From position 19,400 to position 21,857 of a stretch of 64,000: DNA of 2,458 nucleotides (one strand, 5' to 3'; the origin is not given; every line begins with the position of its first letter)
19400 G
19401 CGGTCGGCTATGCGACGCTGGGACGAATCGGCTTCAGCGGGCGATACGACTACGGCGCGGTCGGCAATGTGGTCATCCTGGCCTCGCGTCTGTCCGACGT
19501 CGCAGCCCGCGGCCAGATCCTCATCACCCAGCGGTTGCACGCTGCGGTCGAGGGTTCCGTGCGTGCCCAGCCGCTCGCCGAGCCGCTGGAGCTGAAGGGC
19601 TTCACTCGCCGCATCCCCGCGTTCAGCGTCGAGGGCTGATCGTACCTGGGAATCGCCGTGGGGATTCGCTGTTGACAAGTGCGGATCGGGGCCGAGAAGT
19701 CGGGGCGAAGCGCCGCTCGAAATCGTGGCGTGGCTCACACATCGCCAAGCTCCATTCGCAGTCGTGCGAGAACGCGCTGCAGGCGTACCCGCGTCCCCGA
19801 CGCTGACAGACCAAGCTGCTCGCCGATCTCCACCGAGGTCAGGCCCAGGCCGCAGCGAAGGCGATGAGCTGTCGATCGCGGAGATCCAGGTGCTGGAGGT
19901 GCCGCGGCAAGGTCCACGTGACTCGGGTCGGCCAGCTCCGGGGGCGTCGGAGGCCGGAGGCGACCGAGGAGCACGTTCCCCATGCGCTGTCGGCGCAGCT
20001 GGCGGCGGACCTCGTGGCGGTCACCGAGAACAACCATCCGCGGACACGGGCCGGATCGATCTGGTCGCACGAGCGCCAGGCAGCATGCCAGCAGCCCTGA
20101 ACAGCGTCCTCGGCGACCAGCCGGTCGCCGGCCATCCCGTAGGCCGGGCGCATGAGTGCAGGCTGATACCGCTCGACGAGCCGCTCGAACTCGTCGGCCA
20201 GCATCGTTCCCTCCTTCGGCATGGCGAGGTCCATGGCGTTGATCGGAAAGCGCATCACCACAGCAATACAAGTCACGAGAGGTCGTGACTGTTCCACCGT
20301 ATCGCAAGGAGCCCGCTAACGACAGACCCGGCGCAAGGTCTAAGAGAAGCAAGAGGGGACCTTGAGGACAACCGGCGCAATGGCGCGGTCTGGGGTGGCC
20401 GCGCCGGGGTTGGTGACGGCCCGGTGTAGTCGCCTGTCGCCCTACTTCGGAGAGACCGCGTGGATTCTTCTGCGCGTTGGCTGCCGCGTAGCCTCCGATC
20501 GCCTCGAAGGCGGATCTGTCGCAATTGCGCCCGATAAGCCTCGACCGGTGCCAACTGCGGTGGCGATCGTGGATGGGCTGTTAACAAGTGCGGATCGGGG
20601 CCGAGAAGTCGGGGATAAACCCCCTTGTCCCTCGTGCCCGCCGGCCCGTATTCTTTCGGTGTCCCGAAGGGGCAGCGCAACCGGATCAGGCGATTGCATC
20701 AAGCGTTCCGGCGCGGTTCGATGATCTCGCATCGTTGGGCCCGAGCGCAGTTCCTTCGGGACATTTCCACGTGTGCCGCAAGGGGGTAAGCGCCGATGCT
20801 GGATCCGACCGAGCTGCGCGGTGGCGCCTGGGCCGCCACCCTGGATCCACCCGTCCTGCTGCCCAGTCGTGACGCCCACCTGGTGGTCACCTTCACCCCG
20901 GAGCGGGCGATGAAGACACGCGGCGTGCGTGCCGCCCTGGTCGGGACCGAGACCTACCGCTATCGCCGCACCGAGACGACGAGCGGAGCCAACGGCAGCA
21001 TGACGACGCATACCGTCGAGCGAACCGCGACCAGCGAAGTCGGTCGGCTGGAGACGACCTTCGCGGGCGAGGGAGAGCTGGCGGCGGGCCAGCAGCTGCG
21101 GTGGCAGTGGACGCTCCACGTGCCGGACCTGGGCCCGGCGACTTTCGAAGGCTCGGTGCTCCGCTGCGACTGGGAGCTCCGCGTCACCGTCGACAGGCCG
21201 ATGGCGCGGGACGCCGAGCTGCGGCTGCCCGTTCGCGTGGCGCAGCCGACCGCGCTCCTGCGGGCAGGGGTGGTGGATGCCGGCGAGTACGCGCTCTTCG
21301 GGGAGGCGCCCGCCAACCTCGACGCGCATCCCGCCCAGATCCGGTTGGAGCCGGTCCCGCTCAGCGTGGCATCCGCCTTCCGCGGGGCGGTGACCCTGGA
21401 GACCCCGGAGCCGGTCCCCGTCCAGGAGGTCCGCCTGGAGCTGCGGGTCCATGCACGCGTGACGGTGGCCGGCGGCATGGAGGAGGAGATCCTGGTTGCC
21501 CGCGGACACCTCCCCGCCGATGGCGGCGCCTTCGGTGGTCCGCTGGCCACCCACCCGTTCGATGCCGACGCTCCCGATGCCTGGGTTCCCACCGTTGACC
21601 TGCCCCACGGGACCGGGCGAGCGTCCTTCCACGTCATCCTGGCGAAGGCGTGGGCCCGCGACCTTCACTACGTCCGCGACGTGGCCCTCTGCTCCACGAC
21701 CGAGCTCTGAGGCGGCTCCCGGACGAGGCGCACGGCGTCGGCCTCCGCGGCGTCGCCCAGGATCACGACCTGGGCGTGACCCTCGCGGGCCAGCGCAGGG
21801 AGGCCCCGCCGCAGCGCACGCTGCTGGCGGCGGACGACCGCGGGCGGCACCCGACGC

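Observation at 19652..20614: Roughly 50-bp direct repeat bracketing a frameshifted ECF sigma-factor gene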

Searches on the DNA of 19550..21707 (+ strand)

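Call 8: search_rna_families(source=window, start=19550, end=20900, threshold=evalue, max_evalue=10, show_alignments=2)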
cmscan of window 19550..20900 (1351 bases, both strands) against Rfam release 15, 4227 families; matches with E-value up to 10: 1.
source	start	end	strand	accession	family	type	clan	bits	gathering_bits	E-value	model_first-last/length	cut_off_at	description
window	20697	20752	+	RF04212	mir-8904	Gene; miRNA;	-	18.7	96.9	2.9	1-102/102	no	mir-8904 microRNA precursor family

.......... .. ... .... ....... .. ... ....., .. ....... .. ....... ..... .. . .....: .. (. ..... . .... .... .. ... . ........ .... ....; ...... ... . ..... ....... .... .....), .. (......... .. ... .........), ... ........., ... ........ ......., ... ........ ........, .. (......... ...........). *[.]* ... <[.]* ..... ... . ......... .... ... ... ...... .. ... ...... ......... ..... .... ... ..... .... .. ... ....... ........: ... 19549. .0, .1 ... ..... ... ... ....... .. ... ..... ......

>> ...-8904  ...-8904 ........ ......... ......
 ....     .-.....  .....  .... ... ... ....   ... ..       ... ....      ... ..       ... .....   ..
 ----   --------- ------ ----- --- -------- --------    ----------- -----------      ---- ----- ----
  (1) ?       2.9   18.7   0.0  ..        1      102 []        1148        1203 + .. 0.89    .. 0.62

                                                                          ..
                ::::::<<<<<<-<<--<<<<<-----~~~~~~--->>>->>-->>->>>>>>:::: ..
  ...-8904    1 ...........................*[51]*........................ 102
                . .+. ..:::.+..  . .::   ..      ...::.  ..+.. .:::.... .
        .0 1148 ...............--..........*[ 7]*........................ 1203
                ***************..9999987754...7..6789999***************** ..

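Call 64: search_rna_families(sources=[L037, L042, L044, L018, L049], threshold=gathering)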
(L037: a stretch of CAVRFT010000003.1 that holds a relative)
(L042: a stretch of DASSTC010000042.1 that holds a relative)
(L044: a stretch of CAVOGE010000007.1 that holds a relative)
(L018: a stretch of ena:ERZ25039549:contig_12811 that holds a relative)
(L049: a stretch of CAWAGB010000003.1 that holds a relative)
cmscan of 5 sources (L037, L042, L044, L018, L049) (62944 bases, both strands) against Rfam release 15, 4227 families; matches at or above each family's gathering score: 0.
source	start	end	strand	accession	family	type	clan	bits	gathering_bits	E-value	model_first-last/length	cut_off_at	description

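Call 68: search_dna_similar(query=window:19640-19720:+, collection=plasmids, mode=distant, max_evalue=0.01, max_rows=5)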
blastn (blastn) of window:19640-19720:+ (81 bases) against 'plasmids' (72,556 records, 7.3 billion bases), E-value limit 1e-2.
No match.

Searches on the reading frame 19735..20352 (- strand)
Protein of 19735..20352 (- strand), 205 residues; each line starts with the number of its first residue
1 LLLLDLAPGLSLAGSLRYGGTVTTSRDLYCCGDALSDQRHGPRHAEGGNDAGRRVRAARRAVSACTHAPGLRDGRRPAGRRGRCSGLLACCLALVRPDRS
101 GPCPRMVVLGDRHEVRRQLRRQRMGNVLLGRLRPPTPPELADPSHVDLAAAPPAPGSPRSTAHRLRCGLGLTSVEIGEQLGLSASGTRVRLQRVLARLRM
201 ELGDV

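Call 9: search_protein_families(library=pfam, proteins=[window:19735-20352:-], max_evalue=0.01)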
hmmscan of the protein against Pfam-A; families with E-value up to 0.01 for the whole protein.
window:19735-20352:- (205 aa): 2 families
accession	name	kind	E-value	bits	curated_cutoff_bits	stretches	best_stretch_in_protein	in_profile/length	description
PF04545.22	Sigma70_r4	-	0.00096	19.1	24.1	1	165-199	15-49/50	Sigma-70, region 4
PF08281.18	Sigma70_r4_2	-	0.0018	18.4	25.7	1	165-198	21-54/54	Sigma-70, region 4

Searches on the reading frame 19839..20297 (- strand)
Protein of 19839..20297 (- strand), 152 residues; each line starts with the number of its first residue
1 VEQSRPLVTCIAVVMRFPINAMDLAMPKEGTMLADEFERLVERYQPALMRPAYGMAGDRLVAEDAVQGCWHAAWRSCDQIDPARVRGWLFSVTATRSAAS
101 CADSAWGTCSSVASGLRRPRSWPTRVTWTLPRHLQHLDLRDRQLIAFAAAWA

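Call 9: search_protein_families(library=pfam, proteins=[window:19839-20297:-], max_evalue=0.01)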
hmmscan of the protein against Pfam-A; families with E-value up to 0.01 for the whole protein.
window:19839-20297:- (152 aa): 1 family
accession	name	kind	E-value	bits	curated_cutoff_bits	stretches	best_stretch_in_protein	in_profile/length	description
PF04542.20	Sigma70_r2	-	1.2e-09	38.3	24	1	40-93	1-57/71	Sigma-70 region 2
